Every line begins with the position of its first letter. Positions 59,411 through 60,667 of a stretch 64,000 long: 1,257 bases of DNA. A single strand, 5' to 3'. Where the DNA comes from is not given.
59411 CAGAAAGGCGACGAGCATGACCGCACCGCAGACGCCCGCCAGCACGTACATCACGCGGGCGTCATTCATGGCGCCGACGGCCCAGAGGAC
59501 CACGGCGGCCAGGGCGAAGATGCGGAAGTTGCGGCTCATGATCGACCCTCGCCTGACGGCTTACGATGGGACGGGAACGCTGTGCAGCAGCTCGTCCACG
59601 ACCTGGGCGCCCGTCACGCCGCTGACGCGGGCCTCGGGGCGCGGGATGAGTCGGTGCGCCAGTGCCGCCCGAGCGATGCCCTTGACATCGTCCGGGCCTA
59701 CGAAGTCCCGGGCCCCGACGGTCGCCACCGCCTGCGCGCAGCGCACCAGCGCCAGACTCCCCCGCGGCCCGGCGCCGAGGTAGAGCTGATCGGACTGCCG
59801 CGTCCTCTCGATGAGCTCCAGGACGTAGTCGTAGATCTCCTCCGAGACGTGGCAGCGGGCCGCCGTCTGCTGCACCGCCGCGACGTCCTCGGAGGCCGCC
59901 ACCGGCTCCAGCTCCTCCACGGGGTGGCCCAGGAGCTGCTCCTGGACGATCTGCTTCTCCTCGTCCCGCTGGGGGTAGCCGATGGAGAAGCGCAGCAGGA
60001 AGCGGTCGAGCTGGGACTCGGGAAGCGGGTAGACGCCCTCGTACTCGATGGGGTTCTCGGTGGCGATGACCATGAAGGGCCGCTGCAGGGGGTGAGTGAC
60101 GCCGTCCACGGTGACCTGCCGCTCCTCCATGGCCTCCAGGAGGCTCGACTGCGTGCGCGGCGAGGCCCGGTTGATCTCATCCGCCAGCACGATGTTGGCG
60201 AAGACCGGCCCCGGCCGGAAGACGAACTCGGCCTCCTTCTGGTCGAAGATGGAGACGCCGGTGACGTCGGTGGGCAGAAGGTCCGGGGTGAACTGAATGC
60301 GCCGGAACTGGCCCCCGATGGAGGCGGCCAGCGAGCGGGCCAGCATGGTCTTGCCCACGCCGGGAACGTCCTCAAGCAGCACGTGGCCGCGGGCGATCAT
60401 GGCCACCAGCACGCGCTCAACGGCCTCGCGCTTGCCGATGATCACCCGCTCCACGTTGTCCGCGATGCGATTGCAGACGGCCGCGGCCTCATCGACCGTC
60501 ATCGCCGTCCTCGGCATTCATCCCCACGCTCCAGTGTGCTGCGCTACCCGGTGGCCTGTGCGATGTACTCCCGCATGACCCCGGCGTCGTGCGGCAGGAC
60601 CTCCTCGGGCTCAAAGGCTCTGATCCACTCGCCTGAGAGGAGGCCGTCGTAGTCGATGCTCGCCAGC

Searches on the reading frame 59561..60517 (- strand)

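Call 57: search_protein_families(library=pfam, proteins=[window:59561-60517:-], max_evalue=0.001)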
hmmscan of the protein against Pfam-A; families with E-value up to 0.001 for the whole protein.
window:59561-60517:- (318 aa): 9 families
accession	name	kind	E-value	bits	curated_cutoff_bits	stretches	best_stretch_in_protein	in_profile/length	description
PF07726.17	AAA_3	-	2.3e-65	218.8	27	1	45-175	1-131/131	ATPase family associated with various cellular activities (AAA)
PF17863.7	AAA_lid_2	-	1.2e-19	70.3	22.7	1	238-309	2-73/74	AAA lid domain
PF07728.20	AAA_5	-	9e-15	55.3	22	1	45-173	1-139/139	AAA domain (dynein-related subfamily)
PF20030.5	bpMoxR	-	7.9e-11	41.9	27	1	17-192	5-179/205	MoxR domain in the MoxR-vWA-beta-propeller ternary systems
PF00004.35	AAA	-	7e-07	30.2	21.2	1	48-156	3-110/131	ATPase family associated with various cellular activities (AAA)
PF00493.29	MCM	-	1.3e-06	28.2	23.3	1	39-188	53-209/224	MCM P-loop domain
PF01078.27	Mg_chelatase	-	7.9e-06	25.8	20.3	0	26-65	5-44/207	Magnesium chelatase, subunit ChlI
PF05496.18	RuvB_N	-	5.8e-05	23.3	27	1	43-136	33-114/159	Holliday junction DNA helicase RuvB P-loop domain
PF00158.32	Sigma54_activat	-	0.00021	21.4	20.2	0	110-155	97-142/168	Sigma-54 interaction domain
